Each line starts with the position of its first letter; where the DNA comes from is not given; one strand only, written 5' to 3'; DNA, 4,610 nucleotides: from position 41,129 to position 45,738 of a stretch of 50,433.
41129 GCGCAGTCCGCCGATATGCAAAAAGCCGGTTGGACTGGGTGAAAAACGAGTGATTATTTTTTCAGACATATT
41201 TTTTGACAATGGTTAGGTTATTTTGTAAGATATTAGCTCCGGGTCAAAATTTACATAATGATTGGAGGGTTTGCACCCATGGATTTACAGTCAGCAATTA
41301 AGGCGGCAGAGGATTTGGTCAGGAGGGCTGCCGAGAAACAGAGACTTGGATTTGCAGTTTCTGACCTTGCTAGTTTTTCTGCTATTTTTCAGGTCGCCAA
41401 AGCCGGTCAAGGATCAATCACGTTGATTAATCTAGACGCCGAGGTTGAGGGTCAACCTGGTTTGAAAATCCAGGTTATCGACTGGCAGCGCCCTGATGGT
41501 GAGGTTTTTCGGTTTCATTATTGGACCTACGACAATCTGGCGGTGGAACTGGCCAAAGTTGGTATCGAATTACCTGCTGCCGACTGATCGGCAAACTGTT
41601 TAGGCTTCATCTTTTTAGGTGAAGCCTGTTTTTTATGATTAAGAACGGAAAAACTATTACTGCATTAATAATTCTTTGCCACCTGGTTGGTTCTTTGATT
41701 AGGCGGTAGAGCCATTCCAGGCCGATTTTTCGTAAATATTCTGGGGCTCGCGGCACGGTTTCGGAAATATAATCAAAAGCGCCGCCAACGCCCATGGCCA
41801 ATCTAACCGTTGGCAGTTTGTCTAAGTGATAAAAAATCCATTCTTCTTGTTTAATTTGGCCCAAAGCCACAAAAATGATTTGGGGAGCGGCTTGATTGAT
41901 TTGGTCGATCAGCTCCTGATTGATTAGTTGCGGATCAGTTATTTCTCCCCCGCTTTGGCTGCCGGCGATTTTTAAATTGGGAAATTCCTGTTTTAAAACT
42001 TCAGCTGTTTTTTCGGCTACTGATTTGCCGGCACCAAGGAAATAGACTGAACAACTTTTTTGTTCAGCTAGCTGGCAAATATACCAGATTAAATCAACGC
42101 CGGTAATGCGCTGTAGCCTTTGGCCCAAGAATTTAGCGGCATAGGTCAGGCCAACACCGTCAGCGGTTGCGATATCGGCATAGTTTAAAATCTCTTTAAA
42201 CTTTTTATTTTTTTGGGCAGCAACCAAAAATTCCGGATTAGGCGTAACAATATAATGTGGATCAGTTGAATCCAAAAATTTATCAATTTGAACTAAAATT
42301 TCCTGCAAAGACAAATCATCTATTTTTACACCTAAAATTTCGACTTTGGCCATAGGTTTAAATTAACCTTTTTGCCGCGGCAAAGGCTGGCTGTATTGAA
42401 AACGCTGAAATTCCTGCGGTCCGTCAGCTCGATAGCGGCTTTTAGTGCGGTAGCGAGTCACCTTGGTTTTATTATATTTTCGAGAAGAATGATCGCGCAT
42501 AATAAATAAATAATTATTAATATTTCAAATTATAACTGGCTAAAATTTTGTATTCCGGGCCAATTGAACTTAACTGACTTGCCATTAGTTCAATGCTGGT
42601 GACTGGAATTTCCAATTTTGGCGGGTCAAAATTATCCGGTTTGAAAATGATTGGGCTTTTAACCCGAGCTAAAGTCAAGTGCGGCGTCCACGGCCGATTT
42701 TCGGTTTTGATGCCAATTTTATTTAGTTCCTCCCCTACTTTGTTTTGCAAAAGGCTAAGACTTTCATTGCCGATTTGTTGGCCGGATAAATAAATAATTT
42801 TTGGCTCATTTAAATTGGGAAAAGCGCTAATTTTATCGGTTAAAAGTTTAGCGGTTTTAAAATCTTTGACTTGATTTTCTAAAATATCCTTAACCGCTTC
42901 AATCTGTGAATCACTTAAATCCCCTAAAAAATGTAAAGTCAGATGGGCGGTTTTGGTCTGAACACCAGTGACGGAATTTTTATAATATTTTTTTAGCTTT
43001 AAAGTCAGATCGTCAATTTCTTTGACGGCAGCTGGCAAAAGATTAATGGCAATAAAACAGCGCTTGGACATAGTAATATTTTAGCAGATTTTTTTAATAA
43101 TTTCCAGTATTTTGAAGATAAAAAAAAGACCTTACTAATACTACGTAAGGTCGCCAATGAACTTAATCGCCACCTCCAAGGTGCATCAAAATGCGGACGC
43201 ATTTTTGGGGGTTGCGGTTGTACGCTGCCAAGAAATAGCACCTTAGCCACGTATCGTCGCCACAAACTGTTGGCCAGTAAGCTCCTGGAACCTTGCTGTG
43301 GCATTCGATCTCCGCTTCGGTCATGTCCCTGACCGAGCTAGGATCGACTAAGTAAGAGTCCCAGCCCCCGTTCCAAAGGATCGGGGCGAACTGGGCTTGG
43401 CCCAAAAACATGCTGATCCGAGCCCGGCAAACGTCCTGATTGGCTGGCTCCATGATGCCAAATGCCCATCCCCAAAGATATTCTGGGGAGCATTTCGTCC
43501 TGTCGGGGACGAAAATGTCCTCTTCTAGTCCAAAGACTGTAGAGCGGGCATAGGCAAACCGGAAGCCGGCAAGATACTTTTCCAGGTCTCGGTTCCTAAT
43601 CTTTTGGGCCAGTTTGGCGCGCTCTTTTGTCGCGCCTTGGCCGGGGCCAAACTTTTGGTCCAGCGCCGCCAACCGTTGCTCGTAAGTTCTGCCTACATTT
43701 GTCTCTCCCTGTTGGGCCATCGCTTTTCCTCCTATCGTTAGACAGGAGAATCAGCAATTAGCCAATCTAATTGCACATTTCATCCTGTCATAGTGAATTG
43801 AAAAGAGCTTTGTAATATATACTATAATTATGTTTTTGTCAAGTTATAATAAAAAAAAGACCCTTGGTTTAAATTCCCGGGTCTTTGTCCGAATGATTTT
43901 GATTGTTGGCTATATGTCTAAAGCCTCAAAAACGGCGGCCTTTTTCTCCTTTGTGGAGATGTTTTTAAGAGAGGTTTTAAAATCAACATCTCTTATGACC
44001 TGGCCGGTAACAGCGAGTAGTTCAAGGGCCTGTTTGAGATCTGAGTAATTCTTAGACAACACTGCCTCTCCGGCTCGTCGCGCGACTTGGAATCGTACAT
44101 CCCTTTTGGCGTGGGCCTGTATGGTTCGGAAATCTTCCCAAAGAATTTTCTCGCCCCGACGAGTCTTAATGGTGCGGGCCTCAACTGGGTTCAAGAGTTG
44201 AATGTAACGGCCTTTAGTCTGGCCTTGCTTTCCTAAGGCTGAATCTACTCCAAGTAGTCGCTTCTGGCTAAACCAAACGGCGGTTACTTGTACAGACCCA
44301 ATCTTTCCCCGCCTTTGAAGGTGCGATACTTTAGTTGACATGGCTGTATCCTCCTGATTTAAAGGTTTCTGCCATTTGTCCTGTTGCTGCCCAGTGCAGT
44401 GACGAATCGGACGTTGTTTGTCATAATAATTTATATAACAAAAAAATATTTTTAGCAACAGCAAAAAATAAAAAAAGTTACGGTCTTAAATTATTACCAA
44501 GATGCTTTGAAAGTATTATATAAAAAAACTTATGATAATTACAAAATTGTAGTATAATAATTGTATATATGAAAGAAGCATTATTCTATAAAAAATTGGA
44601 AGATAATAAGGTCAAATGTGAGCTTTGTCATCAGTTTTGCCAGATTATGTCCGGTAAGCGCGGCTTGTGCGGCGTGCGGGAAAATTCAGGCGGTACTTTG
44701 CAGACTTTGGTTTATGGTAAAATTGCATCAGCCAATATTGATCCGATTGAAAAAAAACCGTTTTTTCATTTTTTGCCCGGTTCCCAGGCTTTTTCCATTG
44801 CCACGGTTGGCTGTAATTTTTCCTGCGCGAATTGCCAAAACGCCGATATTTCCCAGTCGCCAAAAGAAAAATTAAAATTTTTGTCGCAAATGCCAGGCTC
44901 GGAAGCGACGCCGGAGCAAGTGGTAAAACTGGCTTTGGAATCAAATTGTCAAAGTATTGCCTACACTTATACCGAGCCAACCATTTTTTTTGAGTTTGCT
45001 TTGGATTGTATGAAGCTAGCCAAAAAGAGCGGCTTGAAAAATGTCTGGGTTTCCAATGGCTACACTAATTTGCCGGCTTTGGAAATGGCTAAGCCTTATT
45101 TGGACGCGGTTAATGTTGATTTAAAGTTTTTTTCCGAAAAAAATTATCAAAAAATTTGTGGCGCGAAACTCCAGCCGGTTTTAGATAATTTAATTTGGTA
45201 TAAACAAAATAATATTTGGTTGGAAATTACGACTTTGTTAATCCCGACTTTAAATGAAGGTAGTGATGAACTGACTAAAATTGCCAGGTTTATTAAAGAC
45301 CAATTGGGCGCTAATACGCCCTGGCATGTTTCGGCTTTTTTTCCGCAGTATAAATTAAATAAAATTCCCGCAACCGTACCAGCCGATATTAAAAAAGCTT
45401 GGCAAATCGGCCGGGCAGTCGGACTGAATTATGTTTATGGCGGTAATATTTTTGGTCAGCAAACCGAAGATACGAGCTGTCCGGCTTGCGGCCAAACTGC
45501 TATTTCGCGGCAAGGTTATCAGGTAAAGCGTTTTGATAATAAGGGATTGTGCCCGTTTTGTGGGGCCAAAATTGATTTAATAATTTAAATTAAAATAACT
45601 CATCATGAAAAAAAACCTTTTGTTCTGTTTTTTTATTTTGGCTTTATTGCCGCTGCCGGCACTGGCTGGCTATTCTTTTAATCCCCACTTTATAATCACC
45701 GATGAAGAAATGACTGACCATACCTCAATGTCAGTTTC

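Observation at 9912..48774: Nine or more GC-rich, SD-bearing, self-contained cassettes inserted between SD-less AT-rich housekeeping genes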

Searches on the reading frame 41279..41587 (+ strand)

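Call 17: search_protein_families(library=pfam, max_evalue=1, proteins=[window:41279-41587:+])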
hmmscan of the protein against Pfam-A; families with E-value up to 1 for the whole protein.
window:41279-41587:+ (102 aa): 0 families

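Call 18: search_protein_families(library=phrogs, max_evalue=1, proteins=[window:41279-41587:+])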
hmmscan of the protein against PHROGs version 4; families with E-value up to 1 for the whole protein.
window:41279-41587:+ (102 aa): 0 families

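Call 43: search_protein_families(library=padloc, max_evalue=1, proteins=[window:41279-41587:+])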
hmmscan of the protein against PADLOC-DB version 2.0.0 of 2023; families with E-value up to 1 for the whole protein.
window:41279-41587:+ (102 aa): 0 families

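Call 44: search_protein_families(library=ncbifam, max_evalue=1, proteins=[window:41279-41587:+])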
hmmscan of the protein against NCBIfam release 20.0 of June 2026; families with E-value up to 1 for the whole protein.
window:41279-41587:+ (102 aa): 2 families
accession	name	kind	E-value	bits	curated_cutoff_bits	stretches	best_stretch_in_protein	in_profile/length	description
NF007254.0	PRK09701.1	equivalog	0.0051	16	335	1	2-57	67-118/311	D-allose transporter substrate-binding protein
NF047383.1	T4SS_eff_BspC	equivalog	0.07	13.1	200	1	6-70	52-116/136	type IV secretion system effector BspC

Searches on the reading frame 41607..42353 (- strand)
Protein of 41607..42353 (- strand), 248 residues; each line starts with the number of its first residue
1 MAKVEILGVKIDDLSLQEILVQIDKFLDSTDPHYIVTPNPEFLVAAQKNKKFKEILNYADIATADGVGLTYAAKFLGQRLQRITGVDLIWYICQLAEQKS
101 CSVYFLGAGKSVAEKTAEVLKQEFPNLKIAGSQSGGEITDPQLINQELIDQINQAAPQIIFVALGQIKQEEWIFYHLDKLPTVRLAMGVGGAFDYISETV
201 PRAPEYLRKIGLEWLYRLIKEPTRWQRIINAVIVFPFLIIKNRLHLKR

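Call 47: find_encoding_contigs(protein=window:41607-42353:-, flank=10000, max_places=10)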
Protein window:41607-42353:- (248 aa): no gene with exactly this product is on record in the collection.

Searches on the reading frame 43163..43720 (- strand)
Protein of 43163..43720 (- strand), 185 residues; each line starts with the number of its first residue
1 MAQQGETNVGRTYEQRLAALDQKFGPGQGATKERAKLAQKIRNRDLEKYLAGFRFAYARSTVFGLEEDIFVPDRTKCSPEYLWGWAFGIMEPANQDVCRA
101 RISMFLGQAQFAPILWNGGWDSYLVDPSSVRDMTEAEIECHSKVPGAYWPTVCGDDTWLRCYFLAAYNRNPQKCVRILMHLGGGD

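Call 17: search_protein_families(library=pfam, max_evalue=1, proteins=[window:43163-43720:-])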
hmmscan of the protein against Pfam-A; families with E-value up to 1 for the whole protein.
window:43163-43720:- (185 aa): 0 families

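Call 18: search_protein_families(library=phrogs, max_evalue=1, proteins=[window:43163-43720:-])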
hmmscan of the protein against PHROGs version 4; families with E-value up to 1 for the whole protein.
window:43163-43720:- (185 aa): 1 family
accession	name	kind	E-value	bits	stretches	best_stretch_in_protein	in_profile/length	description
phrog_17846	-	unknown function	0.024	16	1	27-54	14-41/51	-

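Call 38: search_protein_representatives(protein=window:43163-43720:-)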
Query: 185 residues. Proteins with E-value up to 0.001 (for the whole library): 46; up to 1e-10: 8; up to 1e-30: 1. The best 46 are listed.
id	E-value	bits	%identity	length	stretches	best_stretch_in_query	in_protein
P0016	2.3e-127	438.8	100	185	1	1-185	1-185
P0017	3.0e-13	66.4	44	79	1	113-185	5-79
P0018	7.0e-12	62.0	54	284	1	112-185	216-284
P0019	1.1e-11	61.3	60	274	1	111-185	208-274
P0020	1.8e-11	60.6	47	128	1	102-185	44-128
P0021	3.2e-11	59.8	41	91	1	105-185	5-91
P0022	7.7e-11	58.6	48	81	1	112-185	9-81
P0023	8.3e-11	58.5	49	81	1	113-185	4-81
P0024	1.5e-10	57.6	43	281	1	78-185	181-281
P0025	3.2e-10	56.6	51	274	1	113-184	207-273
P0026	3.7e-10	56.3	49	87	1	114-185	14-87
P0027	1.8e-09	54.1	40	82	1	108-185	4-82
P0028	2.0e-09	54.0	42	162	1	92-185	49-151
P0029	2.3e-09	53.7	43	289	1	112-185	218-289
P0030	2.6e-09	53.6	43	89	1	114-185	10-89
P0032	3.3e-09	53.2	60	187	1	113-185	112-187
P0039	8.7e-07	45.4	46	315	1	107-185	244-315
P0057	2.0e-04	37.6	65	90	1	10-46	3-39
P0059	3.3e-04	36.9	64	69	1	11-46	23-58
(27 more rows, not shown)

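Call 43: search_protein_families(library=padloc, max_evalue=1, proteins=[window:43163-43720:-])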
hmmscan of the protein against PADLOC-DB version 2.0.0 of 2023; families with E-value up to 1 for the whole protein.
window:43163-43720:- (185 aa): 0 families

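Call 44: search_protein_families(library=ncbifam, max_evalue=1, proteins=[window:43163-43720:-])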
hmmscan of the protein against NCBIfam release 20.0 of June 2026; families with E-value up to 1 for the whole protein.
window:43163-43720:- (185 aa): 0 families

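Call 79: find_related_loci(query=A6, collection=viral_contigs, flank=8000)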
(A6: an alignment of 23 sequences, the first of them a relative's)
Query A6 (185 aa) in viral_contigs; peptide patterns used: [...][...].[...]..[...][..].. (x = any residue, [..] = any of these).
16 stretches matched a pattern, but none encodes a relative of the query by tblastn (E <= 1e-3).

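Call 80: search_protein_families(library=pfam, max_evalue=0.01, proteins=[P0018, P0019, P0024, P0039, P0032, P0028, P0057, P0059])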
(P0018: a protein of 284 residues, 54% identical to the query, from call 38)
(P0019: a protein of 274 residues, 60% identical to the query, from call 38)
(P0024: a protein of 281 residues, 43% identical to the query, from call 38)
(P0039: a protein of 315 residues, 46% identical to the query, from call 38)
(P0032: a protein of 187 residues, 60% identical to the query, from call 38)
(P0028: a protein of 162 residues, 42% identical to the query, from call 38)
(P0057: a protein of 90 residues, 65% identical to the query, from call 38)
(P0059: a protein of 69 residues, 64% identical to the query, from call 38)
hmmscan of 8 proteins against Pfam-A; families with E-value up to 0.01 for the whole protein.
P0018 (284 aa): 0 families

P0019 (274 aa): 2 families
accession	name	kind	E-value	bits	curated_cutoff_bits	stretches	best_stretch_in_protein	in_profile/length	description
PF00313.28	CSD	-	0.00037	20.7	27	1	3-35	2-33/66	'Cold-shock' DNA-binding domain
PF14819.11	QueF_N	-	0.008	17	25.6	0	131-156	39-64/111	Nitrile reductase, 7-cyano-7-deazaguanine-reductase N-term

P0024 (281 aa): 1 family
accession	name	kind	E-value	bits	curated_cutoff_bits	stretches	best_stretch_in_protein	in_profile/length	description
PF00313.28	CSD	-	0.00086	19.6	27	1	3-34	2-32/66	'Cold-shock' DNA-binding domain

P0039 (315 aa): 0 families

P0032 (187 aa): 0 families

P0028 (162 aa): 0 families

P0057 (90 aa): 0 families

P0059 (69 aa): 0 families

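Call 97: predict_structure(alignment_id=A6)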
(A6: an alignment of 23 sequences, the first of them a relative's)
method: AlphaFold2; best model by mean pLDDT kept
length: 185 residues; sequences in the alignment: 23
mean_pLDDT: 69.4   pTM: 0.47
mean pLDDT of the five models: 69.4, 68.4, 68.2, 67.9, 67.2
residues with pLDDT >= 90: 54; 70-90: 56; 50-70: 28; < 50: 47
segments of 3 or more residues with pLDDT < 50: 1-6, 50-86, 88-90
pLDDT, mean of each block of 10 residues (from residue 1): 48 79 71 78 68 33 27 38 45 53 66 92 94 95 82 94 79 94 94
secondary structure, 60 per line:
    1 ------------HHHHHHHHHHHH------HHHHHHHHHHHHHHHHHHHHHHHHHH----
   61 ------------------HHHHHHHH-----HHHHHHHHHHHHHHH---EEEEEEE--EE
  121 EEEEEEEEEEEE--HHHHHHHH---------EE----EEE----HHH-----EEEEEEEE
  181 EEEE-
elements in order: H13-24 H31-56 H79-86 H92-106 E110-116 E119-132 H135-142 E158-160 E173-184

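Call 101: fold_search(model_id=the predicted structure, library=pdb)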
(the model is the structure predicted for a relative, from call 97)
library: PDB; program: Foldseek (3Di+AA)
matches with E <= 10: 300; with E <= 0.001: 0
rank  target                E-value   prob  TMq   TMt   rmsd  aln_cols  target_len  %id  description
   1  8c81_B                7.1e-01  0.05  0.14  0.06  28.7       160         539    9  Cryo-EM structure of the yeast SPT-Orm1-Sac1 complex (released 2023-10-11)
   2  7kx6_A                1.2e+00  0.05  0.12  0.11  10.1        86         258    6  Crystal structure of DCLK1-KD in complex with XMD8-85 (released 2021-09-22)
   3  3h17                  1.3e+00  0.07  0.11  0.07  13.0        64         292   16  Crystal structure of EstE5-PMSF (I) (released 2009-04-28)
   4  6b1u_C                1.3e+00  0.06  0.16  0.08  22.2       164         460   12  Structure of full-length human AMPK (a2b1g1) in complex with a small molecule activator SC4 (released 2018-04-25)
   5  1kaf_E                1.3e+00  0.04  0.12  0.18  11.9       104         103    4  DNA Binding Domain Of The Phage T4 Transcription Factor MotA (AA105-211) (released 2001-11-21)
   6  9ba3_F                1.3e+00  0.04  0.15  0.16  13.3       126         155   13  High-resolution crystal structure of the ligand binding domain of the Halomonas titanicae chemoreceptor Htc10 in compl (released 2024-11-20)
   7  8w4b                  1.4e+00  0.07  0.15  0.13  17.8       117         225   15  The sigma-1 receptor from Xenopus laevis in complex with progesterone by co-crystallization (released 2024-07-17)
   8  7w2f_H                1.4e+00  0.06  0.14  0.13  18.3       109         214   15  An open-like conformation of the sigma-1 receptor from Xenopus laevis complexed with PRE084 by co-crystallization (released 2022-03-16)
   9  8wue_A                1.6e+00  0.08  0.15  0.13  19.1       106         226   13  The sigma-1 receptor from Xenopus laevis in complex with dehydroepiandrosterone sulfate by soaking (C2 form) (released 2024-07-17)
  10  4ww7_A                1.6e+00  0.04  0.13  0.12   9.6        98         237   12  Crystal structure of binary complex Bud32-Cgi121 in complex with AMP (released 2015-03-18)
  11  8a3t_C                1.7e+00  0.12  0.13  0.02   2.9        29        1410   14  S. cerevisiae APC/C-Cdh1 complex (released 2022-08-31)
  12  8hku_L18P             1.7e+00  0.11  0.10  0.10   7.9        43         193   16  Cryo-EM Structures and Translocation Mechanism of Crenarchaeota Ribosome (released 2023-08-16)
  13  9b9x                  1.7e+00  0.06  0.16  0.15  12.8       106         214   12  Crystal structure of the ligand binding domain of the Halomonas titanicae chemoreceptor Htc10 in complex with hypoxanthi (released 2024-11-20)
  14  2fhq_A                1.8e+00  0.06  0.12  0.16   9.4        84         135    8  Crystal Structure of General Stress Protein from Bacteroides thetaiotaomicron (released 2006-02-07)
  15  7kzp_O                1.8e+00  0.04  0.14  0.05  14.5       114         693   10  Structure of the human Fanconi anaemia Core complex (released 2021-03-10)
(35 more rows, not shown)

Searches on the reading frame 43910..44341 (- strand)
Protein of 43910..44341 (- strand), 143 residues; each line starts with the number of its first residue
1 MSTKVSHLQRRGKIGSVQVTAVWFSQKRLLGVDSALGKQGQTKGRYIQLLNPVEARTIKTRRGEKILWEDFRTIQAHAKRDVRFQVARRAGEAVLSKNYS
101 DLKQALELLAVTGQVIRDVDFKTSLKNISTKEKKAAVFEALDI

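Call 17: search_protein_families(library=pfam, max_evalue=1, proteins=[window:43910-44341:-])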
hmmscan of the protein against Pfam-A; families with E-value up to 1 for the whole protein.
window:43910-44341:- (143 aa): 0 families

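Call 18: search_protein_families(library=phrogs, max_evalue=1, proteins=[window:43910-44341:-])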
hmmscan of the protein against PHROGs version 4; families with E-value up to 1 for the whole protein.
window:43910-44341:- (143 aa): 2 families
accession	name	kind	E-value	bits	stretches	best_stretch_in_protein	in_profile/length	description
phrog_17264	-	unknown function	0.16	12.7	1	86-126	20-60/147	-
phrog_17208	-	unknown function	0.2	12.5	1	51-135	85-166/207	-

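Call 43: search_protein_families(library=padloc, max_evalue=1, proteins=[window:43910-44341:-])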
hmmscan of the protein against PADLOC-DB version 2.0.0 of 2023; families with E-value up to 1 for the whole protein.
window:43910-44341:- (143 aa): 0 families

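Call 44: search_protein_families(library=ncbifam, max_evalue=1, proteins=[window:43910-44341:-])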
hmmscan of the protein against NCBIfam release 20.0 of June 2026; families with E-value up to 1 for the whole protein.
window:43910-44341:- (143 aa): 0 families

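Call 45: find_homologous_proteins(query=window:43910-44341:-, max_evalue=0.01)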
Query window:43910-44341:- (143 aa): 2 proteins with E <= 0.01 among 35 candidates.
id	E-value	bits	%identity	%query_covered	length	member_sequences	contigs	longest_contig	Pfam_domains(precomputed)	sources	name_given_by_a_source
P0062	1.3e-83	296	100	100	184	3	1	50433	-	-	-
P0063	9.9e-47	177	60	99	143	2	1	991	-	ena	-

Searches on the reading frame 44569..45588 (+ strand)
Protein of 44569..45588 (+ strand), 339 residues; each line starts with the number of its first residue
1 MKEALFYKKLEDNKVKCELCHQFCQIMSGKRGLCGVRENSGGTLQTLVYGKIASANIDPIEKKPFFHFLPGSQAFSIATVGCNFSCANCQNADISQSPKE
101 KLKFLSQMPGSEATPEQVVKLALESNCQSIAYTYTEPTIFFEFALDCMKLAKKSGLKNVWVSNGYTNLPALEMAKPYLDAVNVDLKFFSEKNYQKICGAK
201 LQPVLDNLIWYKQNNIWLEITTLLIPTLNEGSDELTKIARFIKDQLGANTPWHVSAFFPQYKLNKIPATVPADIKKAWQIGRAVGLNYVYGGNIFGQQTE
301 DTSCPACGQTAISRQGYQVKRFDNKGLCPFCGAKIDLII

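Call 48: find_encoding_contigs(protein=window:44569-45588:+, flank=10000, max_places=10)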
Protein window:44569-45588:+ (339 aa): 2 contigs read that carry it; 2 places shown.
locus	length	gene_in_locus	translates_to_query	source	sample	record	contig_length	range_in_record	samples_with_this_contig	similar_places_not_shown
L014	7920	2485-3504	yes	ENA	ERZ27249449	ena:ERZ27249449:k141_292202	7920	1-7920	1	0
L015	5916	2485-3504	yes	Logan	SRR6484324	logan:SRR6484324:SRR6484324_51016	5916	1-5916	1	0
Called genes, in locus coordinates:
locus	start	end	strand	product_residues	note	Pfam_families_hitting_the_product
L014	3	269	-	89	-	?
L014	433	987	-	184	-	PF10469:AKAP7_NLS (weak), PF02834:LigT_PEase, PF13563:2_5_RNA_ligase2, PF02834:LigT_PEase (weak)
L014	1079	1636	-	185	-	-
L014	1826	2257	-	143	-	-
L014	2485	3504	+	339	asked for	PF13353:Fer4_12 (weak), PF04055:Radical_SAM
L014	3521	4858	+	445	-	-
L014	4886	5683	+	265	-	PF02900:LigB, PF01875:Memo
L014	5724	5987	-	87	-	-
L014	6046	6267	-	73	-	-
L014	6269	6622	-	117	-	-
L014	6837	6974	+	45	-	-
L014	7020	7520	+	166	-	PF01327:Pep_deformylase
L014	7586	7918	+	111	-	?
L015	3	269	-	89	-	?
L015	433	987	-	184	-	PF10469:AKAP7_NLS (weak), PF02834:LigT_PEase, PF13563:2_5_RNA_ligase2, PF02834:LigT_PEase (weak)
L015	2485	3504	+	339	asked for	PF13353:Fer4_12 (weak), PF04055:Radical_SAM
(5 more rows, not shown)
